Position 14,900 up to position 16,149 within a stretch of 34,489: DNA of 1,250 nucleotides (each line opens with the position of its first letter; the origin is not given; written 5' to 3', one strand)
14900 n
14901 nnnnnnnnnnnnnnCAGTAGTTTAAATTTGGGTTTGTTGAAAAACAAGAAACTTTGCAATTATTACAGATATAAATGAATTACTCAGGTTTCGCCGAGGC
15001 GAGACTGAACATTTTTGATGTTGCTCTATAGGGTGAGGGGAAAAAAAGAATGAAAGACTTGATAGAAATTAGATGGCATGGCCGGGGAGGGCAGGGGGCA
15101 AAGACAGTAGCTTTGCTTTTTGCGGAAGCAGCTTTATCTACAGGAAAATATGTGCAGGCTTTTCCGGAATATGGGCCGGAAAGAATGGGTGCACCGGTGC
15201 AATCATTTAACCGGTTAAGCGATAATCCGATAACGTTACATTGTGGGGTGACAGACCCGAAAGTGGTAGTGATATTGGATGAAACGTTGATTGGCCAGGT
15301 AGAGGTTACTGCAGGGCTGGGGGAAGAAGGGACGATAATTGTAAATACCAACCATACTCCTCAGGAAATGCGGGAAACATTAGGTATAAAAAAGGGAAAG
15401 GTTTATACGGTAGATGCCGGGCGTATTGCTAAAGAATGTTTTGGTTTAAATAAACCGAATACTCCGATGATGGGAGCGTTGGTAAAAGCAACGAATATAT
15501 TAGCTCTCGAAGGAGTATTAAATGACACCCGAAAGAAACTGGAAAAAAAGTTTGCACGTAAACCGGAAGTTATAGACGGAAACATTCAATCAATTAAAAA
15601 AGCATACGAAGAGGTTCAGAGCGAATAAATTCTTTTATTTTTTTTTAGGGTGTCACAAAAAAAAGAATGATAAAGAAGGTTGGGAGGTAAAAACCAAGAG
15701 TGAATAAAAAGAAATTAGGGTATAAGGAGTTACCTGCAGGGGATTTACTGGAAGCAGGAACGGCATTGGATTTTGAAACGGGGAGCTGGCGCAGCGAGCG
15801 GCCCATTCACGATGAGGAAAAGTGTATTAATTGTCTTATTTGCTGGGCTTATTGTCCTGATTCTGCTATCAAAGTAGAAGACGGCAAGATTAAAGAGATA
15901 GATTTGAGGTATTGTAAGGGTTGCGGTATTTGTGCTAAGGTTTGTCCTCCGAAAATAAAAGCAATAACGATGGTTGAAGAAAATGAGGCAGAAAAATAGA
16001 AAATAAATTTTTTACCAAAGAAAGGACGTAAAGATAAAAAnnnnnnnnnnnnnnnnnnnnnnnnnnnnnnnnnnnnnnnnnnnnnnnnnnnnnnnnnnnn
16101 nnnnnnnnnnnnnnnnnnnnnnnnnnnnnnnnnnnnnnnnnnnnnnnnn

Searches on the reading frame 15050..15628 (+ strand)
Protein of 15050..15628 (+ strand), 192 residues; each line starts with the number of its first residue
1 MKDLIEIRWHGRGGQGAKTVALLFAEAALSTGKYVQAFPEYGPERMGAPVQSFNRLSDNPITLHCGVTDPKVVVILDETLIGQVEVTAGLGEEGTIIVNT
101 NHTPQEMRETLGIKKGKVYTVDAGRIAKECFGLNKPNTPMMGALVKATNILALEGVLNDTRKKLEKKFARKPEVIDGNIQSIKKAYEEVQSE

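Call 64: search_protein_families(library=pfam, max_evalue=1, proteins=[window:15050-15628:+])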
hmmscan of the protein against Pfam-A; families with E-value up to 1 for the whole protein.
window:15050-15628:+ (192 aa): 1 family
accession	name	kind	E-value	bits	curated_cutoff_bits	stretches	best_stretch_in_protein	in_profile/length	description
PF01558.24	POR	-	1.9e-40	139.3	27.4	1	13-187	1-173/173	Pyruvate ferredoxin/flavodoxin oxidoreductase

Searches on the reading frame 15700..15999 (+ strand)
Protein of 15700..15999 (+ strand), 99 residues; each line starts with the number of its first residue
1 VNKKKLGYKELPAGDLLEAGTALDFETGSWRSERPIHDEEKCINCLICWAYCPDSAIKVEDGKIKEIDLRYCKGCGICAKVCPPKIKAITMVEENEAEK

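Call 64: search_protein_families(library=pfam, max_evalue=1, proteins=[window:15700-15999:+])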
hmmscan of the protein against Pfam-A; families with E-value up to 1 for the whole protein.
window:15700-15999:+ (99 aa): 18 families
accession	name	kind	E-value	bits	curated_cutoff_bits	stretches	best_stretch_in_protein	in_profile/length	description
PF00037.32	Fer4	-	1.8e-11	43.8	21.1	2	36-58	2-24/24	4Fe-4S binding domain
PF13237.11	Fer4_10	-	2.6e-11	43.7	25.5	2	35-83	2-53/53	4Fe-4S dicluster domain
PF14697.11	Fer4_21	-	3.2e-10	40.4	35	1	38-91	4-59/59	4Fe-4S dicluster domain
PF12838.12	Fer4_7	-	1.8e-09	38.4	27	2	41-85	1-51/52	4Fe-4S dicluster domain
PF12837.12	Fer4_6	-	7.4e-09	35.6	25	2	66-84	3-21/24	4Fe-4S binding domain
PF12797.12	Fer4_2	-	1.9e-08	34.1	24.5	2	65-83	3-21/22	4Fe-4S binding domain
PF13187.11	Fer4_9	-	3.2e-06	27.5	27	1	41-85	1-50/52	4Fe-4S dicluster domain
PF13484.11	Fer4_16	-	5.5e-05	24.3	30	3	41-65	1-25/66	4Fe-4S double cluster binding domain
PF25160.1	LdpA_Fe-S-bd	-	0.00028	21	27.6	1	48-86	9-43/49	LdpA Fe-S cluster-binding domain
PF13459.11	Fer4_15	-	0.0003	21.9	22.4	2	38-63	4-29/66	4Fe-4S single cluster domain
PF13370.11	Fer4_13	-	0.0013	19.8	24.5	1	38-54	2-18/58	4Fe-4S single cluster domain of Ferredoxin I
PF12800.12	Fer4_4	-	0.0037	17.9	24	1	72-83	4-15/17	4Fe-4S binding domain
PF13534.11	Fer4_17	-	0.013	16.5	22.2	1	68-86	42-60/61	4Fe-4S dicluster domain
PF13183.11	Fer4_8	-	0.034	15.1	27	1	70-83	3-16/68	4Fe-4S dicluster domain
PF12798.12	Fer4_3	-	0.078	14.3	27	1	72-85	1-14/15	4Fe-4S binding domain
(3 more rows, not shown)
